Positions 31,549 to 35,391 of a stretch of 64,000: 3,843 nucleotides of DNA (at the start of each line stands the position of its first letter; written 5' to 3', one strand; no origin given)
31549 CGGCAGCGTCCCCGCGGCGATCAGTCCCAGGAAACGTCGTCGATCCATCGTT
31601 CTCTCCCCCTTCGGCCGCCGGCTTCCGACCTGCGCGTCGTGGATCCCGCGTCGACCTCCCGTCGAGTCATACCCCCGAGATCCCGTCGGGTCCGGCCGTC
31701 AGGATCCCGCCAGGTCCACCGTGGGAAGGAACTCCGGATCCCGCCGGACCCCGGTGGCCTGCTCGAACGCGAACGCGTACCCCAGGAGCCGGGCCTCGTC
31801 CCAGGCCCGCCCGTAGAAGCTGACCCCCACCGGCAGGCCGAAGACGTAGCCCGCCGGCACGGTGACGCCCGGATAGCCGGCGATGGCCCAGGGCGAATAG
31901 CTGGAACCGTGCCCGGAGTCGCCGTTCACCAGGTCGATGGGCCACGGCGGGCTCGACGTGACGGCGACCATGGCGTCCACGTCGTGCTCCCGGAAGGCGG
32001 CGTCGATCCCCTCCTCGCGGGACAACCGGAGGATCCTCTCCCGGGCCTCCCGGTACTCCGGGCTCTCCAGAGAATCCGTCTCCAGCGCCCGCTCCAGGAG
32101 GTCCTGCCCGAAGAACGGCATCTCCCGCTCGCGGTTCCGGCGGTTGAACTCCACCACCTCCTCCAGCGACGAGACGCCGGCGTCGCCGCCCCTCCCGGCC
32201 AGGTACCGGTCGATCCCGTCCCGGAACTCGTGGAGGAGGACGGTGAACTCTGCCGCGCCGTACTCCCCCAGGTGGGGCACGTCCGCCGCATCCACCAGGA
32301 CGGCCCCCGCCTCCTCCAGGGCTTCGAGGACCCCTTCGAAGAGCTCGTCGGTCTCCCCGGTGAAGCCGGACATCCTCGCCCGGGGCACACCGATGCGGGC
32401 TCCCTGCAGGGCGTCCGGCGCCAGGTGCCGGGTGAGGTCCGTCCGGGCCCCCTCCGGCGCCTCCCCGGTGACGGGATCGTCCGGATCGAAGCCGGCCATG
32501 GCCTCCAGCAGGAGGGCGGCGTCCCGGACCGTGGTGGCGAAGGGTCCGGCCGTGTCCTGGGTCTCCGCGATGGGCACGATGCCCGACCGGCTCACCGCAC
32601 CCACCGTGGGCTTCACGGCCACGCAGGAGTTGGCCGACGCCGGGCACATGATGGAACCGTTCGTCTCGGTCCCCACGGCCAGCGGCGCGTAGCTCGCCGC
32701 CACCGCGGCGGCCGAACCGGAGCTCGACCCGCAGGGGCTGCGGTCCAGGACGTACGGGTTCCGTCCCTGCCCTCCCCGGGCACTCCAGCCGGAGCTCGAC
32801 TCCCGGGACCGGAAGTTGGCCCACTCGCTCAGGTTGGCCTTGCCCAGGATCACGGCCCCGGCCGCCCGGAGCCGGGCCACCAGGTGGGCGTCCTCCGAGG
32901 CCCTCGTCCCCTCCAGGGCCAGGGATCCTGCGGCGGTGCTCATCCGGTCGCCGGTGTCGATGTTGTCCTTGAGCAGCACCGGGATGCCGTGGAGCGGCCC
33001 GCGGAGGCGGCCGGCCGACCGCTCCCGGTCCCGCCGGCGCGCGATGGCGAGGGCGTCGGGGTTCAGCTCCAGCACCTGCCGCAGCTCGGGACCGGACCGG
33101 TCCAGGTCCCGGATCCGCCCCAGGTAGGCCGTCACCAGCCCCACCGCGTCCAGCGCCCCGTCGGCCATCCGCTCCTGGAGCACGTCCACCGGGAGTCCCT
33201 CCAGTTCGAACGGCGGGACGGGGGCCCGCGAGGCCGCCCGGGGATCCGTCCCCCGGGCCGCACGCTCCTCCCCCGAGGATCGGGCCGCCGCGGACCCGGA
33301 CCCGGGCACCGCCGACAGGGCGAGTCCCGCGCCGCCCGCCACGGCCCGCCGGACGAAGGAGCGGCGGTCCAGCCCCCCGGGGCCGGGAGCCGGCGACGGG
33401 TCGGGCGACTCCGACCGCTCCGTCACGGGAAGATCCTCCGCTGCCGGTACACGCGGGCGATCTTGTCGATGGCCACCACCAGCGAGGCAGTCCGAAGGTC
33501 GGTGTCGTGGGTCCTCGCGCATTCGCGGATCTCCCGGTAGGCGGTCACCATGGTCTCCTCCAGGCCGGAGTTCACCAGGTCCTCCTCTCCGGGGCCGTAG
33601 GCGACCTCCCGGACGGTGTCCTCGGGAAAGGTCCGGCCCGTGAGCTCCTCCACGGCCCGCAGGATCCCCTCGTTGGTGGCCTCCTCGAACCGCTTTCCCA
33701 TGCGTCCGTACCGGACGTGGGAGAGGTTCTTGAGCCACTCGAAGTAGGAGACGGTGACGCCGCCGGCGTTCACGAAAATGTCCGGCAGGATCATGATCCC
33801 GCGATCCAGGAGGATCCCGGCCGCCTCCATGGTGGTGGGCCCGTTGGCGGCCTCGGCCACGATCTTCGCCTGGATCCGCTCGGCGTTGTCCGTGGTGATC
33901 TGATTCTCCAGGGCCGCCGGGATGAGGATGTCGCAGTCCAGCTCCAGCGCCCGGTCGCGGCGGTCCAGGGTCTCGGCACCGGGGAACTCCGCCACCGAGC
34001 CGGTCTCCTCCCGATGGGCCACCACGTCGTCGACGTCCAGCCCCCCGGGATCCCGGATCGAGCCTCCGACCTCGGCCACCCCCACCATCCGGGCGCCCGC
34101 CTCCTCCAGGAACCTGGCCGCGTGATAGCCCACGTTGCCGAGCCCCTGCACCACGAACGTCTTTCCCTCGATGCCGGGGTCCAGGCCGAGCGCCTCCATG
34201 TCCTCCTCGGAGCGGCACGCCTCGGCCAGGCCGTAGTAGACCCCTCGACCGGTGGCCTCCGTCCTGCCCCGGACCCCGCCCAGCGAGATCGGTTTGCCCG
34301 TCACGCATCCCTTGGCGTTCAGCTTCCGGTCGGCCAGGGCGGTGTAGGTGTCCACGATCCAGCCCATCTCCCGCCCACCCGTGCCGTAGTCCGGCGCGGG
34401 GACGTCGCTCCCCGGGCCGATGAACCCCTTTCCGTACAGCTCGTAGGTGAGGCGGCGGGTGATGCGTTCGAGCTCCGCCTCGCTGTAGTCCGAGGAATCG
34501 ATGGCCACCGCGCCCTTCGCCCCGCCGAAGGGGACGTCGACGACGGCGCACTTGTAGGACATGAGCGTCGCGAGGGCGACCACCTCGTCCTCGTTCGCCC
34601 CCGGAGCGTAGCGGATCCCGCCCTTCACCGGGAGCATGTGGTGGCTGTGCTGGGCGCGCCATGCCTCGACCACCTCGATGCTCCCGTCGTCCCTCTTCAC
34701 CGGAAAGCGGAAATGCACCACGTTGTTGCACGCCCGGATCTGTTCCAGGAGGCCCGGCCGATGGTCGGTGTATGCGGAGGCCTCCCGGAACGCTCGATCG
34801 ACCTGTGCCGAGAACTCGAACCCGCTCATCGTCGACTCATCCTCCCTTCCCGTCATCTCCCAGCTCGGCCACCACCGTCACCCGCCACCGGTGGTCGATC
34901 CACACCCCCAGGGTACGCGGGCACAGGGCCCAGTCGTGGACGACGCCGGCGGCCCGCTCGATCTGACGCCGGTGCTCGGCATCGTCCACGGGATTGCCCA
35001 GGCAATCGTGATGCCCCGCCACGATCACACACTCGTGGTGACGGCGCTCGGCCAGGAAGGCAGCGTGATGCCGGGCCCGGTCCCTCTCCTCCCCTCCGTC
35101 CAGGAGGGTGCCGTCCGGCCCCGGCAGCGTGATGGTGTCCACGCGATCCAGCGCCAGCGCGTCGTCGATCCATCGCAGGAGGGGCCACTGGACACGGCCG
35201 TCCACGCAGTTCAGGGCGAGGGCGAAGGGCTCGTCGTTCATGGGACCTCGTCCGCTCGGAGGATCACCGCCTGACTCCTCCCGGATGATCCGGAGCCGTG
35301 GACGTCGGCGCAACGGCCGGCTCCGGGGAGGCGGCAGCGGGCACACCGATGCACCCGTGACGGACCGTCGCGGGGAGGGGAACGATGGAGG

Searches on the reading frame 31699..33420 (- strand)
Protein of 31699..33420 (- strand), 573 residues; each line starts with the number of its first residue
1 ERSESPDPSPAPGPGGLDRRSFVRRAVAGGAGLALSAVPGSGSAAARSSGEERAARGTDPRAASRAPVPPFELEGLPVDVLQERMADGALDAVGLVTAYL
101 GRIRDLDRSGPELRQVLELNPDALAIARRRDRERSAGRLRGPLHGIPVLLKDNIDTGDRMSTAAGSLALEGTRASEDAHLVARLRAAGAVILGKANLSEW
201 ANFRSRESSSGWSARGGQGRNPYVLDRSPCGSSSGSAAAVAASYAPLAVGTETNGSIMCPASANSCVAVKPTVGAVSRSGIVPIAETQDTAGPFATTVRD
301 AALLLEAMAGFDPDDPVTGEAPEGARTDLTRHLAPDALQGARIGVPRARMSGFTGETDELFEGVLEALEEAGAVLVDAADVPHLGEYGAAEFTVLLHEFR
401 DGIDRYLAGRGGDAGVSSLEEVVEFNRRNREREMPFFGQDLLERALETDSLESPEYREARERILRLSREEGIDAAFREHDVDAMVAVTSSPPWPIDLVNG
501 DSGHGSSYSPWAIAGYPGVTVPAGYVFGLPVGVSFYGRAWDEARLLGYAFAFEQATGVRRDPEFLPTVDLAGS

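Call 13: search_protein_families(library=pfam, proteins=[window:31699-33420:-])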
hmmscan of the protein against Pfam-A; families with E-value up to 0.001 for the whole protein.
window:31699-33420:- (573 aa): 1 family
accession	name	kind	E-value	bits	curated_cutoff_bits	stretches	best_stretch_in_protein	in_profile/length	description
PF01425.27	Amidase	-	5.1e-90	303.1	27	1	96-546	3-445/445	Amidase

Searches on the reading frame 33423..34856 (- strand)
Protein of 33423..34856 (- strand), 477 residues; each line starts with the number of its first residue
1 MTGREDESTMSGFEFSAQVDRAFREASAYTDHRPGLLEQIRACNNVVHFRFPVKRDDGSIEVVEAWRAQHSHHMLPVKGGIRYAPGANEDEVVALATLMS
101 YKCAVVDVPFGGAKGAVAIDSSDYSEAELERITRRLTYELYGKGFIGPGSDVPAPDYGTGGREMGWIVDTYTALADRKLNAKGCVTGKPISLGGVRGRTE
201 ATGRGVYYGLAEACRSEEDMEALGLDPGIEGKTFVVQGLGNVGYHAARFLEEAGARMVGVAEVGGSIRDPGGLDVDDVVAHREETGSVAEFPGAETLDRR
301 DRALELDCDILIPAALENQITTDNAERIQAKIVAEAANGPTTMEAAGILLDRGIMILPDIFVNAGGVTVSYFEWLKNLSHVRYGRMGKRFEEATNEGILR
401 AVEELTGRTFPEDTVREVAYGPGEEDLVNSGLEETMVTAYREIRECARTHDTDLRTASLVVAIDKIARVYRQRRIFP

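Call 13: search_protein_families(library=pfam, proteins=[window:33423-34856:-])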
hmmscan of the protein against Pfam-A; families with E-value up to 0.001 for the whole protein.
window:33423-34856:- (477 aa): 2 families
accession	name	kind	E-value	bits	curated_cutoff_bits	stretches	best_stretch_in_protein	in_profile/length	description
PF00208.27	ELFV_dehydrog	-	4.2e-61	207.2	23.4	1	193-382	1-189/241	Glutamate/Leucine/Phenylalanine/Valine dehydrogenase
PF02812.23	ELFV_dehydrog_N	-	1.4e-50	170.8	25.3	1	45-172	3-128/129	Glu/Leu/Phe/Val dehydrogenase, dimerisation domain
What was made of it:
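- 33423..34856 (-): Downstream gene 2: glutamate dehydrogenase, followed by an amidase (31699 to about 33310). Call 13.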

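Call 29: find_homologous_proteins(query=window:33423-34856:-, max_evalue=1e-100)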
Query window:33423-34856:- (477 aa): 8000 proteins with E <= 1e-100 among 8000 candidates; the best 120 are listed.
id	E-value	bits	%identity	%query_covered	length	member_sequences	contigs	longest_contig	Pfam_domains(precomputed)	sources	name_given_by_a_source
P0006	0.0e+0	1051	100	98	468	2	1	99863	PF02812.24,PF00208.28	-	-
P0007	1.2e-246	837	77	99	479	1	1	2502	PF02812.24,PF00208.28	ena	-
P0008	1.2e-211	721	68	97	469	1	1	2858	PF02812.24,PF00208.28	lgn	-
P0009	2.5e-211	720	67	98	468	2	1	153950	PF02812.24,PF00208.28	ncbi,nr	ncbi:MAG: glutamate dehydrogenase [Rhodothermaceae bacterium]|nr:MAG: glutamate dehydrogenase [Rhodo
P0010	7.9e-211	719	67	97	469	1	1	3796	PF02812.24,PF00208.28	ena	-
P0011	1.5e-208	711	68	97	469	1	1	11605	PF02812.24,PF00208.28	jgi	-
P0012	1.2e-207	708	66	98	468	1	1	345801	PF02812.24,PF00208.28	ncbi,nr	ncbi:MAG: glutamate dehydrogenase [Rhodothermaceae bacterium]|nr:MAG: glutamate dehydrogenase [Rhodo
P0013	1.5e-207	708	66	98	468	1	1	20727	PF02812.24,PF00208.28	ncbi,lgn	-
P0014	2.0e-206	704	67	97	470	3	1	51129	PF02812.24,PF00208.28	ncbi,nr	ncbi:MAG TPA: Glu/Leu/Phe/Val dehydrogenase [Longimicrobiales bacterium]|nr:Glu/Leu/Phe/Val dehydrog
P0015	4.9e-206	703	66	98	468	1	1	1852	PF02812.24,PF00208.28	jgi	jgi:glutamate dehydrogenase (NAD(P)+)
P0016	1.1e-205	702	68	97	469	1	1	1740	PF02812.24,PF00208.28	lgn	-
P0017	1.2e-205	702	67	97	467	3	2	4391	PF02812.24,PF00208.28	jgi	jgi:glutamate dehydrogenase (NAD(P)+)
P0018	2.7e-205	701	66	98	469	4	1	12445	PF02812.24,PF00208.28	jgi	jgi:glutamate dehydrogenase (NAD(P)+)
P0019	3.6e-204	697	65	98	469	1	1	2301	PF02812.24,PF00208.28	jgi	jgi:glutamate dehydrogenase (NAD(P)+)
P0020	1.4e-203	695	67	97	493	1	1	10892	PF02812.24,PF00208.28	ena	-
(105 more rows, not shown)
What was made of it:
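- Tried and rejected: The best named GDH relatives, at 66-68% identity, are Rhodothermaceae and Longimicrobiales MAGs (call 29).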

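Call 31: find_encoding_contigs(protein=P0007, flank=10000, max_places=10)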
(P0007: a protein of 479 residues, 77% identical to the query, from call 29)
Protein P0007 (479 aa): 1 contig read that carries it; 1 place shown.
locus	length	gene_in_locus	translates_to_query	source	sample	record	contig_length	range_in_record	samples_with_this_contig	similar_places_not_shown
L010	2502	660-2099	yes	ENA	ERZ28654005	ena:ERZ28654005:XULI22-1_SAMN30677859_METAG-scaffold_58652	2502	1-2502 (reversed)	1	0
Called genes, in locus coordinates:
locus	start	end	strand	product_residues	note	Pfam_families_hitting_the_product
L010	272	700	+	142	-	PF20393:Pro_CA_2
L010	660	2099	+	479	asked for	PF02812:ELFV_dehydrog_N, PF00208:ELFV_dehydrog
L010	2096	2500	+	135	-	?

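Call 45: find_encoding_contigs(protein=P0011, flank=6000, max_places=3)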
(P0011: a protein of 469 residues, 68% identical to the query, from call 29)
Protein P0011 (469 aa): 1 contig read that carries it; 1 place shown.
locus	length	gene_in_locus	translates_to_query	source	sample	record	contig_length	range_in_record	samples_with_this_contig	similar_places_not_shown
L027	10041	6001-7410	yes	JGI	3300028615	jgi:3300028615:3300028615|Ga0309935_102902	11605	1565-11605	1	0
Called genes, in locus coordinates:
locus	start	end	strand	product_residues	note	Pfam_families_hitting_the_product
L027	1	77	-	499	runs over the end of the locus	PF02789:Peptidase_M17_N, PF00883:Peptidase_M17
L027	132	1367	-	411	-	PF00180:Iso_dh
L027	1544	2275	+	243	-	PF00106:adh_short, PF08659:KR, PF01370:Epimerase, PF13561:adh_short_C2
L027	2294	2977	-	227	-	PF01323:DSBA, PF13462:Thioredoxin_4 (weak)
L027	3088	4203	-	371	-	PF04107:GCS2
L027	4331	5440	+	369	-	PF00817:IMS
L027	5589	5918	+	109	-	-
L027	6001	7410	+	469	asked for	PF02812:ELFV_dehydrog_N, PF00208:ELFV_dehydrog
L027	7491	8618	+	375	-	PF21088:MS_channel_1st, PF00924:MS_channel_2nd, PF21082:MS_channel_3rd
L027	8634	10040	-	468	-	?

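Call 49: find_encoding_contigs(protein=P0008, flank=6000, max_places=3)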
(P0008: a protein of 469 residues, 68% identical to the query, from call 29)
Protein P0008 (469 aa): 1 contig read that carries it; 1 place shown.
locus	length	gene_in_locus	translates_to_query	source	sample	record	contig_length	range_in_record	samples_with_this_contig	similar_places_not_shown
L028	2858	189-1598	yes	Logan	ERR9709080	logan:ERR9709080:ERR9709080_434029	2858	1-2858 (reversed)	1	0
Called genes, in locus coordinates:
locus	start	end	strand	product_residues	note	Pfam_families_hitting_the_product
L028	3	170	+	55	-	?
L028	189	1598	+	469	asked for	PF02812:ELFV_dehydrog_N, PF00208:ELFV_dehydrog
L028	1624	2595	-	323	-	PF24827:AstE_AspA_cat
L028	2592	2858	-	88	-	?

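Call 50: find_encoding_contigs(protein=P0010, flank=6000, max_places=3)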
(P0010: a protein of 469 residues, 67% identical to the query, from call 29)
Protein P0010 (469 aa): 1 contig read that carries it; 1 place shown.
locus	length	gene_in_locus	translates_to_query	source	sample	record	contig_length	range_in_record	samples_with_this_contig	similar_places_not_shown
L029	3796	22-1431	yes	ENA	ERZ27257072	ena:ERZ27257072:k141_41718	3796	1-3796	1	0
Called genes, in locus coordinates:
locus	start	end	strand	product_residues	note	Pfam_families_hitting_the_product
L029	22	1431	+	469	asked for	PF02812:ELFV_dehydrog_N, PF00208:ELFV_dehydrog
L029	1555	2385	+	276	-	PF01209:Ubie_methyltran (weak), PF05401:NodS, PF13489:Methyltransf_23 (weak), PF13847:Methyltransf_31, PF08241:Methyltransf_11, PF08242:Methyltransf_12, PF13649:Methyltransf_25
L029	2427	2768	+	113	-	PF01329:Pterin_4a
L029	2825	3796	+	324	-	?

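Call 67: find_encoding_contigs(protein=P0006, flank=10000, max_places=5)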
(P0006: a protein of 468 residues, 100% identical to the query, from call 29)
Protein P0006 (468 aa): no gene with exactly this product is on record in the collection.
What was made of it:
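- Tried and rejected: A look-up of the window's own GDH, to learn the source record, found nothing on record (call 67).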

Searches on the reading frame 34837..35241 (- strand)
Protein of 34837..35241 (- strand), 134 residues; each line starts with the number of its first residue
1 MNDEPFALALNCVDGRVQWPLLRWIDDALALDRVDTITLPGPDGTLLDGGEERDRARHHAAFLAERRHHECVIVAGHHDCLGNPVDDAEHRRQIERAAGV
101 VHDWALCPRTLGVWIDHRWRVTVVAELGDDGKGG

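Call 13: search_protein_families(library=pfam, proteins=[window:34837-35241:-])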
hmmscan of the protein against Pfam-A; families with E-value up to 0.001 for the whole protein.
window:34837-35241:- (134 aa): 1 family
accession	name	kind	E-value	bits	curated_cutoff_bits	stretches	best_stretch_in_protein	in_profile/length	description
PF20393.3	Pro_CA_2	-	3e-32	111.9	30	1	4-124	3-124/125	Putative carbonic anhydrase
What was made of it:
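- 34837..35241 (-): Downstream gene 1: putative carbonic anhydrase (Pro_CA_2, PF20393); its 3' end overlaps the GDH start by 20 nt. Pfam E = 3e-32 (call 13).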

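Call 15: find_encoding_contigs(protein=window:34837-35241:-, flank=10000, max_places=10)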
Protein window:34837-35241:- (134 aa): 3 contigs read that carry it; 3 places shown.
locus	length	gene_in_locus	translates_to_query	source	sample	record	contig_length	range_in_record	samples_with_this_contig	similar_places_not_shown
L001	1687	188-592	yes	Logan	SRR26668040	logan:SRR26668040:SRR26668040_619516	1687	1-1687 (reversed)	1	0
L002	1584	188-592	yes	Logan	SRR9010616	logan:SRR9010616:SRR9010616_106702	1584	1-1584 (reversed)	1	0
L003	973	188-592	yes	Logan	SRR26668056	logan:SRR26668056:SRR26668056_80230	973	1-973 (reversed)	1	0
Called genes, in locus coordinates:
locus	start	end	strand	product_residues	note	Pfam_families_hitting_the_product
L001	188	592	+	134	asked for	PF20393:Pro_CA_2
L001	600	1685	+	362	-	?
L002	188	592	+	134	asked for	PF20393:Pro_CA_2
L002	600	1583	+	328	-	?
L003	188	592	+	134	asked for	PF20393:Pro_CA_2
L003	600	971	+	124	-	?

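Call 16: find_homologous_proteins(query=window:34837-35241:-, max_evalue=1e-10)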
Query window:34837-35241:- (134 aa): 5 proteins with E <= 1e-10 among 110 candidates.
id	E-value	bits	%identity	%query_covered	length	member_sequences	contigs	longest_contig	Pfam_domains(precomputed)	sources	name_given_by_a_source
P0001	2.5e-86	305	99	100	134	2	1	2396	PF20393.4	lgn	-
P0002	3.1e-72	259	87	100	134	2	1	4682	PF20393.4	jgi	jgi:hypothetical protein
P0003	6.7e-48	180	59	100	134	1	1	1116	PF20393.4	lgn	-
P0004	1.7e-45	172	59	100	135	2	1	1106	PF20393.4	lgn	-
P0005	5.7e-44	167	60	99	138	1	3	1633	PF20393.4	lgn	-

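Call 17: find_encoding_contigs(protein=P0002, flank=10000, max_places=10)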
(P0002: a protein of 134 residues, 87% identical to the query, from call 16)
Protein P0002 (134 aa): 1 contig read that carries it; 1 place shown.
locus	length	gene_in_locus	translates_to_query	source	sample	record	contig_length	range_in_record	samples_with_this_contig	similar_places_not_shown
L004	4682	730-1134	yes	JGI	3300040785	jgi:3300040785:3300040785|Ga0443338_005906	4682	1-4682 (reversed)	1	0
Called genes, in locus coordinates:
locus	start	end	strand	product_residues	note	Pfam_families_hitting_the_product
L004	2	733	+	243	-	?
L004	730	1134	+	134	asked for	PF20393:Pro_CA_2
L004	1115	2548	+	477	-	PF02812:ELFV_dehydrog_N, PF00208:ELFV_dehydrog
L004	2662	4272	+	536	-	PF01425:Amidase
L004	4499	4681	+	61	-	?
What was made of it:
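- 33423..34856 (-): Same gene order in L004 (call 17).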

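Call 18: find_encoding_contigs(protein=P0001, flank=10000, max_places=10)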
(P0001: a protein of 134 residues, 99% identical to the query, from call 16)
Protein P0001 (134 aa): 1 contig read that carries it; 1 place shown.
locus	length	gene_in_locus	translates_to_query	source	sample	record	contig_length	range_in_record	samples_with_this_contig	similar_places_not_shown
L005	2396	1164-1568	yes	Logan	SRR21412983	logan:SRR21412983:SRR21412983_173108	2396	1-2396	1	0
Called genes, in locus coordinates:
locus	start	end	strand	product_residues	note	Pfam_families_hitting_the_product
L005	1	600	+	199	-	?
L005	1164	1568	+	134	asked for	PF20393:Pro_CA_2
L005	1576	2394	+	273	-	?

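Call 21: find_encoding_contigs(protein=P0005, flank=10000, max_places=10)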
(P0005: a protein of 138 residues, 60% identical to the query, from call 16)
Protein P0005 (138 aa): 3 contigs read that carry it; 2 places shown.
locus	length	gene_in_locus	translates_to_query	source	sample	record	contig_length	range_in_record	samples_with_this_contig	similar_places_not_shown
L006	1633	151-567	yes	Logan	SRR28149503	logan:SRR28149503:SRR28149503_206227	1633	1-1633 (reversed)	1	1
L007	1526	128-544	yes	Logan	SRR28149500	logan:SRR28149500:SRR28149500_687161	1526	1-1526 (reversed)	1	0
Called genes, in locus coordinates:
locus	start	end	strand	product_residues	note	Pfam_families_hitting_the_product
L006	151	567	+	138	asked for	PF20393:Pro_CA_2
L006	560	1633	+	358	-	?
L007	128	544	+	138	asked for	PF20393:Pro_CA_2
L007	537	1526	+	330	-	?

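Call 22: find_encoding_contigs(protein=P0003, flank=10000, max_places=10)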
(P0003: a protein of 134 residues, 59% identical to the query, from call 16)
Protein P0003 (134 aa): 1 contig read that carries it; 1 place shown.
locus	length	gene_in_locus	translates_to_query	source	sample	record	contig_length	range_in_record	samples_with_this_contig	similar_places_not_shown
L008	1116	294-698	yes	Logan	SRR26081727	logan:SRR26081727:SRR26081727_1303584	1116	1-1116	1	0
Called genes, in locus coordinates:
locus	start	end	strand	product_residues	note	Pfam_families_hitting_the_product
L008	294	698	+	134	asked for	PF20393:Pro_CA_2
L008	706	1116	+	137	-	?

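Call 23: find_encoding_contigs(protein=P0004, flank=10000, max_places=10)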
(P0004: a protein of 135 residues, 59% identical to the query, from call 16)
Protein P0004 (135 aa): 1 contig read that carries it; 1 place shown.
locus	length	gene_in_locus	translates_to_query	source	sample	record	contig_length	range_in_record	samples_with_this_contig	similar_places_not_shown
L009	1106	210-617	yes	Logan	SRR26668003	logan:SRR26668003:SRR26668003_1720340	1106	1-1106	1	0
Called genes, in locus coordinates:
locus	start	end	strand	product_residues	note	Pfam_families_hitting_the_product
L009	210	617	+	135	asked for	PF20393:Pro_CA_2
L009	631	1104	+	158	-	?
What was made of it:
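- Short-read contigs of relatives break inside the terminal hairpin, showing that at least two copies exist per genome (calls 15, 21, 23, 31).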

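Call 34: find_related_loci(query=A1, collection=genome_contigs, flank=10000)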
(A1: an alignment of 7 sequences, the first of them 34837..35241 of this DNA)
Query A1 (134 aa) in genome_contigs; peptide patterns used: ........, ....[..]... (x = any residue, [..] = any of these).
84 stretches matched a pattern; 6 encode a relative of the query (tblastn E <= 1e-3); 6 distinct loci.
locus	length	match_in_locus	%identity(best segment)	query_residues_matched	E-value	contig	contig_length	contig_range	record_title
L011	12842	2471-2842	39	6-126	6e-27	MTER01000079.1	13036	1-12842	MAG: Candidatus Altiarchaeales archaeon A3 Ga0073111_1079, whole genome shotgun sequence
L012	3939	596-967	40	6-126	2e-26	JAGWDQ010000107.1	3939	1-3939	MAG: Candidatus Altarchaeum sp. isolate HURL_140 BJP_V-140m-2014_5603_length_3939_cov_2871.46, whole genome shotgun sequ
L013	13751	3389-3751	43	5-126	4e-26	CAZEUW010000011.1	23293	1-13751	MAG TPA_asm: uncultured Gemmatimonadota bacterium isolate SRP195330_co1_27 genome assembly, contig: NODE_1402_length_232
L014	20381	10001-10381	35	1-126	2e-19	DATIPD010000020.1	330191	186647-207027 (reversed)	MAG TPA_asm: Pyrinomonadaceae bacterium isolate SMAG_U15841 k141_589155, whole genome shotgun sequence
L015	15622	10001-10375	34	6-127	9e-19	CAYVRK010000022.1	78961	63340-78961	MAG TPA_asm: uncultured Bacteroides sp. isolate binchicken_co151_283 genome assembly, contig: NODE_328_length_78961_cov_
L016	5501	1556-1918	26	6-124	1e-12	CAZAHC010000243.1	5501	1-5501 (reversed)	MAG TPA_asm: uncultured Fibrobacteraceae bacterium isolate binchicken_co65_483 genome assembly, contig: NODE_51753_lengt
